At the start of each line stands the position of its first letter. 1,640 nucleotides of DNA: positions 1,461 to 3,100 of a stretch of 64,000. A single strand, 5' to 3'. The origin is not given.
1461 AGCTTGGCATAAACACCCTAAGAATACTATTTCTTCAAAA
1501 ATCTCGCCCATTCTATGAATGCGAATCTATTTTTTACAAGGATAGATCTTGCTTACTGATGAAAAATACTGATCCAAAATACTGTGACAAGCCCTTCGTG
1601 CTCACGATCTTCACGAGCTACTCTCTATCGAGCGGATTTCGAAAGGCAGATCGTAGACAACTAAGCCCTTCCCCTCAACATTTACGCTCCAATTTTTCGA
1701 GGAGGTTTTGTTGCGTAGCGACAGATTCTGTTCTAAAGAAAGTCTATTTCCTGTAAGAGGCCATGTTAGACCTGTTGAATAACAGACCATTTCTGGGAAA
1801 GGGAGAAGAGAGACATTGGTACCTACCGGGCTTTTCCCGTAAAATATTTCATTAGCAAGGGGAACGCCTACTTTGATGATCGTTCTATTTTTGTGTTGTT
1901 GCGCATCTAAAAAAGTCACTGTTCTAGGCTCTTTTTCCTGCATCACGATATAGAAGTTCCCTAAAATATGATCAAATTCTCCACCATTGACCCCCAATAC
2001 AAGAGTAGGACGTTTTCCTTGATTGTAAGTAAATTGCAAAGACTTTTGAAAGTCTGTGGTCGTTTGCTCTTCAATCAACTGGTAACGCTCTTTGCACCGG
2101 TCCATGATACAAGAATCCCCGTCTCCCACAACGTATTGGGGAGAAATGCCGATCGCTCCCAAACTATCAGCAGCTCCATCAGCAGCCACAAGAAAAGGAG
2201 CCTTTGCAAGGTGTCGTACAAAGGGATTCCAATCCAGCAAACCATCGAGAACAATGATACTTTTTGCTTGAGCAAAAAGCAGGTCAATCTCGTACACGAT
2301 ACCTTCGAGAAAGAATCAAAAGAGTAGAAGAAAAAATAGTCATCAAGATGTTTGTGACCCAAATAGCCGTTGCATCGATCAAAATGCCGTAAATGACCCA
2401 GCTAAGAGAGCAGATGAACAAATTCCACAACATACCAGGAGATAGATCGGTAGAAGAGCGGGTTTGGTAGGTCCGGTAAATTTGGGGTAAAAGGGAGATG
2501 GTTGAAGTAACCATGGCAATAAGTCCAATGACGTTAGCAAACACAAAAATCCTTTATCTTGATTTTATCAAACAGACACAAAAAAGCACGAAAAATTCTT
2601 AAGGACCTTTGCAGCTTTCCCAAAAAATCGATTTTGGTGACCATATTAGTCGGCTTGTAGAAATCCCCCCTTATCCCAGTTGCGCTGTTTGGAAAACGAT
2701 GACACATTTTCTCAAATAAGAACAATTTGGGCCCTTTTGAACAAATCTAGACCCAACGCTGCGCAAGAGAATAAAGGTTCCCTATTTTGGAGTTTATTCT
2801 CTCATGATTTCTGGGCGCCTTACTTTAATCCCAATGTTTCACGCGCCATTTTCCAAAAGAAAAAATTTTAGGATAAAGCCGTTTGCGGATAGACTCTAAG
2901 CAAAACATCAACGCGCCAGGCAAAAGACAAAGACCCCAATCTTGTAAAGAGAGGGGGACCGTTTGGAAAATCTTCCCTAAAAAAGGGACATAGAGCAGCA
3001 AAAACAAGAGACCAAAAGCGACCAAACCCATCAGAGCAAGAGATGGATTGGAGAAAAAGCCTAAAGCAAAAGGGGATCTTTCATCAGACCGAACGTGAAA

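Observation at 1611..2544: SemiSWEET (PQ-loop) gene translationally coupled to thiamine pyrophosphokinase: a possible minimal thiamine-salvage module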

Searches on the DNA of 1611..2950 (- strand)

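Call 34: search_rna_families(sources=[L001, L004, L005, L006, L007, L009, L010, L011, L012, L013, L015, L017], threshold=gathering)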
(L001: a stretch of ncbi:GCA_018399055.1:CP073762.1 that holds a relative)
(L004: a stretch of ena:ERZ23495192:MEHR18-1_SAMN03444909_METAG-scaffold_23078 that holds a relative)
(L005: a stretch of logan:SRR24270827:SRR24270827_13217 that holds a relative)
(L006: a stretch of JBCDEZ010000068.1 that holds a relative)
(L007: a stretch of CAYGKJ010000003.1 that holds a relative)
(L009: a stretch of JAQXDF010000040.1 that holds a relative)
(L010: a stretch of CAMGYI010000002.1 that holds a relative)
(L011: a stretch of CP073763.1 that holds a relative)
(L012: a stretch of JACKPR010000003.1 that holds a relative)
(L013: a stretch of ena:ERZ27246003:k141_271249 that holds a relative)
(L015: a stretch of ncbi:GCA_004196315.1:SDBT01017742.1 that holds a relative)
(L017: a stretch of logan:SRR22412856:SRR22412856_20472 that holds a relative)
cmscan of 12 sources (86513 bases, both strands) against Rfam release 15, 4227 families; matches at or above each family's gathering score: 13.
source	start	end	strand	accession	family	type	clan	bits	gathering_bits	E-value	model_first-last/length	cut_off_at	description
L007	3898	3999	+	RF00059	TPP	Cis-reg; riboswitch;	-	77.2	54.3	2.4e-13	1-105/105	no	TPP riboswitch aptamer (THI element)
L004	3591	3692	+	RF00059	TPP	Cis-reg; riboswitch;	-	75.7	54.3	5.4e-13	1-105/105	no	TPP riboswitch aptamer (THI element)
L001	4910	5011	+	RF00059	TPP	Cis-reg; riboswitch;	-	75.6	54.3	5.8e-13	1-105/105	no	TPP riboswitch aptamer (THI element)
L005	2630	2729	+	RF00059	TPP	Cis-reg; riboswitch;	-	75.1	54.3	7.7e-13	1-105/105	no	TPP riboswitch aptamer (THI element)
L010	3898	3999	+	RF00059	TPP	Cis-reg; riboswitch;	-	75.1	54.3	7.7e-13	1-105/105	no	TPP riboswitch aptamer (THI element)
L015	520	621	+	RF00059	TPP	Cis-reg; riboswitch;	-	73.9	54.3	1.5e-12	1-105/105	no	TPP riboswitch aptamer (THI element)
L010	2978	3050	+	RF00005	tRNA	Gene; tRNA;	CL00001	72.7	29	7.5e-14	1-71/71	no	tRNA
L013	3913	4013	+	RF00059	TPP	Cis-reg; riboswitch;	-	71.8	54.3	5e-12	1-105/105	no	TPP riboswitch aptamer (THI element)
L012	3895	3996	+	RF00059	TPP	Cis-reg; riboswitch;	-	71.6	54.3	5.6e-12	1-105/105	no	TPP riboswitch aptamer (THI element)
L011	3893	4011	+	RF00059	TPP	Cis-reg; riboswitch;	-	69.7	54.3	1.7e-11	1-105/105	no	TPP riboswitch aptamer (THI element)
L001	2788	2860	+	RF00005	tRNA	Gene; tRNA;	CL00001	69.4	29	6.2e-13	1-71/71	no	tRNA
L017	3936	4032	+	RF00059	TPP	Cis-reg; riboswitch;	-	68.5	54.3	3.2e-11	1-105/105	no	TPP riboswitch aptamer (THI element)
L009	3913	4011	+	RF00059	TPP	Cis-reg; riboswitch;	-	63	54.3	7.3e-10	1-105/105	no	TPP riboswitch aptamer (THI element)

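Call 36: search_rna_families(source=window, start=2450, end=2950, threshold=evalue, max_evalue=10, show_alignments=3)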
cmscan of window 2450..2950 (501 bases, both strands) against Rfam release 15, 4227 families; matches with E-value up to 10: 4.
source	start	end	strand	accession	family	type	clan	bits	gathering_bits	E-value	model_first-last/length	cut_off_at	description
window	2456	2548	+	RF01932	bxd_4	Gene; lncRNA;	-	19.5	40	0.37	1-106/106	no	Bithoraxoid conserved region 4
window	2764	2804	-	RF04120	MIR5998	Gene; miRNA;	-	12.2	180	6.5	1-173/173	no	MIR5998 microRNA precursor family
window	2772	2835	+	RF00519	suhB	Gene; sRNA;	CL00108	12.2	41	8.9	1-77/77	no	Makes More Granules Regulator RNA (mmgR)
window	2759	2787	+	RF00180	REN-SRE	Cis-reg;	-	11.3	41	6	1-37/37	no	Renin stability regulatory element (REN-SRE)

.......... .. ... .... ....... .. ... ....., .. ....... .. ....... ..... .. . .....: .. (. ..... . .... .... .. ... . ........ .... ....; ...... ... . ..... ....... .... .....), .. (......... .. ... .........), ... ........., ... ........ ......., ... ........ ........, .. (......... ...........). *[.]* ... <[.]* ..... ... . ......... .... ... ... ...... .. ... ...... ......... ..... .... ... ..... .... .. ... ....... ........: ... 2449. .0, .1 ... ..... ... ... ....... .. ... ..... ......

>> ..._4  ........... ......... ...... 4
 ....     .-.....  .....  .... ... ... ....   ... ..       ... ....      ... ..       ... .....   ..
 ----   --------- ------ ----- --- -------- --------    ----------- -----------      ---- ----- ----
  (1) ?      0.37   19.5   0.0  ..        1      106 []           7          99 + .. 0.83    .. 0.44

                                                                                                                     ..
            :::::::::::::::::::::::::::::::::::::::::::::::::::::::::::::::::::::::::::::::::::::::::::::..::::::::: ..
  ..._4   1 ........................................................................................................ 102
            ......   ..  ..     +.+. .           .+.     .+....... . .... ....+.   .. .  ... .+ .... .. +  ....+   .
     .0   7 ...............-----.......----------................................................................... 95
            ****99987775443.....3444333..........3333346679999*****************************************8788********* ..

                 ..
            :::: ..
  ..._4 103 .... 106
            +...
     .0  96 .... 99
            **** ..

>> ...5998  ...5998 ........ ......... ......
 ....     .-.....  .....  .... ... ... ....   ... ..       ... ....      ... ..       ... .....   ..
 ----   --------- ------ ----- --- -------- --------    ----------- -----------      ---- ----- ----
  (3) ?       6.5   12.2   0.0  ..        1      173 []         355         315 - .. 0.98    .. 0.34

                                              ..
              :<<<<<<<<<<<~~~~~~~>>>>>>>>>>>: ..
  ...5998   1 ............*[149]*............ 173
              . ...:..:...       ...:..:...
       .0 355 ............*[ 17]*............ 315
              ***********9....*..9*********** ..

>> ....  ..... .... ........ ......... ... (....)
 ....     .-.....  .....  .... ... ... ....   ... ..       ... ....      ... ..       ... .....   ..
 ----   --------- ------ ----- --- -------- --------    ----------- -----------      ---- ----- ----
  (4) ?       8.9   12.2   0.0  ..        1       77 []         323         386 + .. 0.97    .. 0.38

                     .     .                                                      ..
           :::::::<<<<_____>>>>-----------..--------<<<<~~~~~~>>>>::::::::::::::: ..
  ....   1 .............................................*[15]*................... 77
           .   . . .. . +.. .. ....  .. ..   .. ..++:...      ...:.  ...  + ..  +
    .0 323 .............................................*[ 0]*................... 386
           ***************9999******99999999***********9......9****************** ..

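Call 37: search_rna_families(source=L006, start=1, end=700, threshold=evalue, max_evalue=10, show_alignments=3)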
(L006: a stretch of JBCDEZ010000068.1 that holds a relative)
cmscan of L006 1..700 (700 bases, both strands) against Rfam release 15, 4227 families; matches with E-value up to 10: 2.
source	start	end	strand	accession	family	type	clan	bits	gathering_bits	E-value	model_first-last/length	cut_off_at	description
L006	171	241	+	RF02362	Yfr10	Gene; sRNA;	-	19.4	43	3.4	1-78/78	no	Cyanobacterial functional RNA 10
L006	381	401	-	RF00175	HIV-1_DIS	Cis-reg;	-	15.5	35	6.2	10-30/40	no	Human immunodeficiency virus type 1 dimerisation initiation site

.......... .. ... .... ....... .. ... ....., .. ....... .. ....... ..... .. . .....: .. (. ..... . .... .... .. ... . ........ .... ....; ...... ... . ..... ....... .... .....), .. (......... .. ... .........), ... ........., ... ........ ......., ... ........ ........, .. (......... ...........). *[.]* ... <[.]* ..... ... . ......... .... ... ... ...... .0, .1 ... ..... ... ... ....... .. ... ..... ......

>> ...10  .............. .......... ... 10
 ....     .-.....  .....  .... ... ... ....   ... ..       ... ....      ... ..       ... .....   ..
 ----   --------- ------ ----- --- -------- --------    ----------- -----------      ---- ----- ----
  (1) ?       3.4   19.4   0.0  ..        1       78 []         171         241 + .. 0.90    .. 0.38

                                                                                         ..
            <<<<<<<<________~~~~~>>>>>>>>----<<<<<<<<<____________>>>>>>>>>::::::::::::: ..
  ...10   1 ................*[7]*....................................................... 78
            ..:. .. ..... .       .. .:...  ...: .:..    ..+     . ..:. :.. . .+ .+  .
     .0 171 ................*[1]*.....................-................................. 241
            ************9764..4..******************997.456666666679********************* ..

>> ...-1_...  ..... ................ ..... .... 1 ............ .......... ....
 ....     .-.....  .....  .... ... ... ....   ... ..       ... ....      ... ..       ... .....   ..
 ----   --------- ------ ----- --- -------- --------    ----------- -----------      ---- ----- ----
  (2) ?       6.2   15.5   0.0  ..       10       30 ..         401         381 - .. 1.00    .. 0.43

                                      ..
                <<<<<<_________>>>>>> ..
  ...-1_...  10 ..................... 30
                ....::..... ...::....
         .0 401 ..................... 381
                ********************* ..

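Call 50: build_rna_model(alignment_id=A5)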
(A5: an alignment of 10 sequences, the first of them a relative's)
Model R1 built from alignment A5 (10 sequences, 131 columns); structure: RNAalifold consensus.
model positions 111; base pairs 18; branch points 2; effective number of sequences 1.62; information 0.59 bits per position. Calibrated on 0.2 Mb of random sequence (short: E-values are rough).
structure used (alignment columns):
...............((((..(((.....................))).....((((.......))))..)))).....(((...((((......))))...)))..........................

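Call 52: search_with_rna_model(model_id=R1, sources=[window, L006, L022, L023, L024, L025, L026, L027, L028, L029, L030, L031, L032, L033, L034, L035, L036, L037, L038, L039, L040, L041, L042, L043, L044, L045, L046, L047, L048, L049, L050, L051, L052, L053, L054, L055, L056, L057, L058, L059, L060, L061, L062, L063, L064, L065, L066, L067, L068, L069, L070, L071, L072, L073, L074, L075, L076, L077, L078, L079, L080, L081, L082, L083, L084, L085, L086, L087, L088, L089, L090, L091, L092, L093, L094, L095, L096, L097, L098, L099, L100, L101, L018, L019, L020, L021], max_evalue=1)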
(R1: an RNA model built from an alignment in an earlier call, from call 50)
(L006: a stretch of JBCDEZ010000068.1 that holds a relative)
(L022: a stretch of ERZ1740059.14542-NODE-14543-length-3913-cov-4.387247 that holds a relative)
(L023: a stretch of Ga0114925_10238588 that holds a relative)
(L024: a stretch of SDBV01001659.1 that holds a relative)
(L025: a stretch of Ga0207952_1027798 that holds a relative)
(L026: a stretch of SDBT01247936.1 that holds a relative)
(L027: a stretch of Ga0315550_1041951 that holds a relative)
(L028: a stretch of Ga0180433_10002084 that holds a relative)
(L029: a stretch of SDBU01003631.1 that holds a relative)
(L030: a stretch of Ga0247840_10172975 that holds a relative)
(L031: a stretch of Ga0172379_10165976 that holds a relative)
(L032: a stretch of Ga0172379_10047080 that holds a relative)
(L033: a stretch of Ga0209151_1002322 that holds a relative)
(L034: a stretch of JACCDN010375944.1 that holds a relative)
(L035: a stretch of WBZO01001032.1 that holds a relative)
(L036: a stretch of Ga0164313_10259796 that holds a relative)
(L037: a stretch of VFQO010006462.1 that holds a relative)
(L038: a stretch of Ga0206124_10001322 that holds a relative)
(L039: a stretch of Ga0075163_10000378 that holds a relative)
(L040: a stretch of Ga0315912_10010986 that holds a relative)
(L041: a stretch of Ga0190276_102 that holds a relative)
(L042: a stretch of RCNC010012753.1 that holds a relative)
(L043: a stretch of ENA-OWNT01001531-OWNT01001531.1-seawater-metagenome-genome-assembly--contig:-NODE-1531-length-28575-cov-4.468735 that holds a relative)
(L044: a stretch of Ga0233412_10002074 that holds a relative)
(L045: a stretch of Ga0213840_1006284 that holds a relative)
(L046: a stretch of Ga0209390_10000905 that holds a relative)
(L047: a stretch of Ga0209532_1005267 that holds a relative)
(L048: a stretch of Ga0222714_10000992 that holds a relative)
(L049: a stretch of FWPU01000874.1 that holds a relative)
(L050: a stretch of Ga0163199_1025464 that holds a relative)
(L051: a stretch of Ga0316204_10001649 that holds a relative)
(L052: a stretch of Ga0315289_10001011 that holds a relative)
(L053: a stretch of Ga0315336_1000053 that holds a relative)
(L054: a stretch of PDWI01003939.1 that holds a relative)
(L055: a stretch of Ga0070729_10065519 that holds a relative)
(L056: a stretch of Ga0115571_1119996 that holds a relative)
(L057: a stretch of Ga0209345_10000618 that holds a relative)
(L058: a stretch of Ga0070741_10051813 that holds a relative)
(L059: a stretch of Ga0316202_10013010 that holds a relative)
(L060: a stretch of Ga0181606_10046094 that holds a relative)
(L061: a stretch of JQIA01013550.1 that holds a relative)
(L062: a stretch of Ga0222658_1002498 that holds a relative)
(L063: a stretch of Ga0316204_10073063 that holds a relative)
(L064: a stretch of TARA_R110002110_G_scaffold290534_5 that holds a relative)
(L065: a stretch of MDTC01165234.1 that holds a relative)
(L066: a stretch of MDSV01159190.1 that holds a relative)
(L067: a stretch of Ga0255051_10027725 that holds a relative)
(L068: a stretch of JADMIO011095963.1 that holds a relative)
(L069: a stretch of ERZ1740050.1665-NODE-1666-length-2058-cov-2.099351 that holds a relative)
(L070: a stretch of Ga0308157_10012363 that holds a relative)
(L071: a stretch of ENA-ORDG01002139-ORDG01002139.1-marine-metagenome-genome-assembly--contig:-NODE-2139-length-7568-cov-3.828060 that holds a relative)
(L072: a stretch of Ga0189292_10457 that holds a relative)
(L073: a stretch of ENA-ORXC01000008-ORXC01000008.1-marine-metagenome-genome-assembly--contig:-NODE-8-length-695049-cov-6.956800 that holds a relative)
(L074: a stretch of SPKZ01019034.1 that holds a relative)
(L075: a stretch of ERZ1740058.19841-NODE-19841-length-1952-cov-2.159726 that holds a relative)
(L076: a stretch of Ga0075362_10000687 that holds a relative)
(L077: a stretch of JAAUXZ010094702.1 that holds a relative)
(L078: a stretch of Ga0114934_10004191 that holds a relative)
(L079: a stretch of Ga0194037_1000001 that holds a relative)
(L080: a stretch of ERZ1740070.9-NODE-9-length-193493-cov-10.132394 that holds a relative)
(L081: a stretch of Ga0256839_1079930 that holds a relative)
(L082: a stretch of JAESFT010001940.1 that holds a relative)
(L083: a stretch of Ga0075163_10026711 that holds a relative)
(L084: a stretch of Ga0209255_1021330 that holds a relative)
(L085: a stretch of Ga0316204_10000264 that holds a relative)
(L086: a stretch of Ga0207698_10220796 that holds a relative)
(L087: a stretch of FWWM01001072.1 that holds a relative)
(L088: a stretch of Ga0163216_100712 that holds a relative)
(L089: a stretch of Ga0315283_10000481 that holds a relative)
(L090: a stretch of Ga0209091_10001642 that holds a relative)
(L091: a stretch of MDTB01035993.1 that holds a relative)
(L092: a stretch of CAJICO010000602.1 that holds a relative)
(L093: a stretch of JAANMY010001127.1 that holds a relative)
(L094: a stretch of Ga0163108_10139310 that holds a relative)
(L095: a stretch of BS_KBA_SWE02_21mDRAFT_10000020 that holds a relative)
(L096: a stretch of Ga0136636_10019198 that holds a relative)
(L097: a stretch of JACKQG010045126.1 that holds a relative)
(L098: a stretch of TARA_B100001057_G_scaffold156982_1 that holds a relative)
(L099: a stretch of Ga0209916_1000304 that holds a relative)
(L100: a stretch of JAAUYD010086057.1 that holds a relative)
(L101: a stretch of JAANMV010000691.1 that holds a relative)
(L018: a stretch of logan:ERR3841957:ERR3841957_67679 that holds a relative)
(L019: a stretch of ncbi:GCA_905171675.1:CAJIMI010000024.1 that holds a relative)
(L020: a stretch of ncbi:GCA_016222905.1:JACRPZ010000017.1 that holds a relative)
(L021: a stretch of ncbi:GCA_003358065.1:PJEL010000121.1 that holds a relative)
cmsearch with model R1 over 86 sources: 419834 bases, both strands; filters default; matches with E-value up to 1: 21.
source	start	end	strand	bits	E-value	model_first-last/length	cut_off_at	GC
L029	2120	2229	+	104.9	5.1e-25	1-111/111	no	0.3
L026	1199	1310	+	102.9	1.8e-24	1-111/111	no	0.3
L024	2118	2229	+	101.7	3.9e-24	1-111/111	no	0.31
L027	616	726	+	97.8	4.3e-23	1-111/111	no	0.33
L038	2135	2238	+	86.8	4.6e-20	1-111/111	no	0.39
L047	2139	2244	+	73.2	2.4e-16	1-111/111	no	0.46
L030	232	344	+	72.2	4.5e-16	1-111/111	no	0.4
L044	2139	2244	+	72.2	4.5e-16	1-111/111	no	0.46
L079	2307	2419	+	58.7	2.3e-12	1-111/111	no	0.38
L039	2386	2492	+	57.3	5.3e-12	1-111/111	no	0.39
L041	2116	2265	+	44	2.3e-08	1-111/111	no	0.33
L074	1702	1803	+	43.6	3e-08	1-111/111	no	0.34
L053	2336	2410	-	43.4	3.4e-08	16-93/111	no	0.55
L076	2343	2413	-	42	8.4e-08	16-93/111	no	0.56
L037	2146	2253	+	41.7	1e-07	1-111/111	no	0.41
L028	265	364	+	41.5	1.2e-07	1-111/111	no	0.47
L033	2172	2271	+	40.9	1.6e-07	1-111/111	no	0.4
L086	50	120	-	40.4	2.2e-07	16-93/111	no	0.58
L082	419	486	-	38.9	5.7e-07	16-90/111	no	0.59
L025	62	177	+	38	1e-06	1-111/111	no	0.4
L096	2468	2570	+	17.5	0.41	1-111/111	no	0.28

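Call 68: search_with_rna_model(model_id=R1, sources=[L102, L103], max_evalue=1)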
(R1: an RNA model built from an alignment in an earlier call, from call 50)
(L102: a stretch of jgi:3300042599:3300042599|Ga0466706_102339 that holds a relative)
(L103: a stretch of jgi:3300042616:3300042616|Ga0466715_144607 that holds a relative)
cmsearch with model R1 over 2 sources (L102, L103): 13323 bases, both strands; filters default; matches with E-value up to 1: 0.
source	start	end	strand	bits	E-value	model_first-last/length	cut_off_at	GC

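Call 94: search_rna_families(sources=[L024, L025, L027, L028, L030, L033, L037, L038, L041, L044, L074, L079, L039, L053, L076, L082, L086, L106, L103, L022], threshold=gathering)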
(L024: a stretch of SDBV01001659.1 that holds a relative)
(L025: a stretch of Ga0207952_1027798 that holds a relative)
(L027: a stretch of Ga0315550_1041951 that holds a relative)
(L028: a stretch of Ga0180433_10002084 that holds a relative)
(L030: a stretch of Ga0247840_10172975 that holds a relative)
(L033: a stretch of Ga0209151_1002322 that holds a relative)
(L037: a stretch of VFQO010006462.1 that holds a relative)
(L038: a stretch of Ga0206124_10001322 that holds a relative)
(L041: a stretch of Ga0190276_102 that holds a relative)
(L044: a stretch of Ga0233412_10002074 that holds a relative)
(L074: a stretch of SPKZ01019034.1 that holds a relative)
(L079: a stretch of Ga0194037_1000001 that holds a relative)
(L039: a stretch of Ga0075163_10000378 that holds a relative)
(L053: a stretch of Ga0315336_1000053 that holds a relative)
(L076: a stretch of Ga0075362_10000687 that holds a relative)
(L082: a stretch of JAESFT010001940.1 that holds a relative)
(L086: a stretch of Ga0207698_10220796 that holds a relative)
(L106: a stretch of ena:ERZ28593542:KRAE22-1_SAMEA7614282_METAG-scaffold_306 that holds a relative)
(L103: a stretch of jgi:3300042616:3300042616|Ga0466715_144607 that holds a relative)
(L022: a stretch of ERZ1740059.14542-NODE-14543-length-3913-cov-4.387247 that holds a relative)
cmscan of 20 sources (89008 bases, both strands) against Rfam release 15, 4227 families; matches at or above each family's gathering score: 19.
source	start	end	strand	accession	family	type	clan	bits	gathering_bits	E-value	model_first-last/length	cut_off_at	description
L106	6392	6465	-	RF00005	tRNA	Gene; tRNA;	CL00001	73.9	29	3.6e-14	1-71/71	no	tRNA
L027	621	722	+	RF00059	TPP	Cis-reg; riboswitch;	-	73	54.3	2.5e-12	1-105/105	no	TPP riboswitch aptamer (THI element)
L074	1707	1799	+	RF00059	TPP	Cis-reg; riboswitch;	-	72.6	54.3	3.2e-12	1-105/105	no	TPP riboswitch aptamer (THI element)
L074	843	914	-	RF00005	tRNA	Gene; tRNA;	CL00001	71.6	29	1.6e-13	1-71/71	no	tRNA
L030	237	341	+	RF00059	TPP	Cis-reg; riboswitch;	-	71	54.3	8e-12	1-105/105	no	TPP riboswitch aptamer (THI element)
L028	270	362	+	RF00059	TPP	Cis-reg; riboswitch;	-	68.7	54.3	2.9e-11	1-105/105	no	TPP riboswitch aptamer (THI element)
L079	2312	2416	+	RF00059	TPP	Cis-reg; riboswitch;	-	67.2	54.3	7e-11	1-105/105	no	TPP riboswitch aptamer (THI element)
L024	2123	2226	+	RF00059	TPP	Cis-reg; riboswitch;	-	64.6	54.3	3e-10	1-105/105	no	TPP riboswitch aptamer (THI element)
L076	2329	2423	-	RF00059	TPP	Cis-reg; riboswitch;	-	62.9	54.3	7.7e-10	1-105/105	no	TPP riboswitch aptamer (THI element)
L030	109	217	+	RF00001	5S_rRNA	Gene; rRNA;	CL00113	61.5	38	2.5e-10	1-120/120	no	5S ribosomal RNA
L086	36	130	-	RF00059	TPP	Cis-reg; riboswitch;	-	61.3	54.3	1.9e-09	1-105/105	no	TPP riboswitch aptamer (THI element)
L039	2391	2492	+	RF00059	TPP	Cis-reg; riboswitch;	-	60.8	54.3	2.5e-09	1-105/105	no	TPP riboswitch aptamer (THI element)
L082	402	496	-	RF00059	TPP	Cis-reg; riboswitch;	-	59.7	54.3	4.8e-09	1-105/105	no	TPP riboswitch aptamer (THI element)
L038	2140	2234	+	RF00059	TPP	Cis-reg; riboswitch;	-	59.1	54.3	6.7e-09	1-105/105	no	TPP riboswitch aptamer (THI element)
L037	2151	2249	+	RF00059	TPP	Cis-reg; riboswitch;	-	57.8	54.3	1.4e-08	1-105/105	no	TPP riboswitch aptamer (THI element)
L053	2322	2420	-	RF00059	TPP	Cis-reg; riboswitch;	-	57.7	54.3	1.5e-08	1-105/105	no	TPP riboswitch aptamer (THI element)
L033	2177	2266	+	RF00059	TPP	Cis-reg; riboswitch;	-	56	54.3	3.8e-08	1-105/105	no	TPP riboswitch aptamer (THI element)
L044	3303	3384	+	RF00005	tRNA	Gene; tRNA;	CL00001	51.8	29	4.4e-08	1-71/71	no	tRNA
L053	4094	4151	+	RF00523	Prion_pknot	Cis-reg;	-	40.6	39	0.001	1-40/40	no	Prion pseudoknot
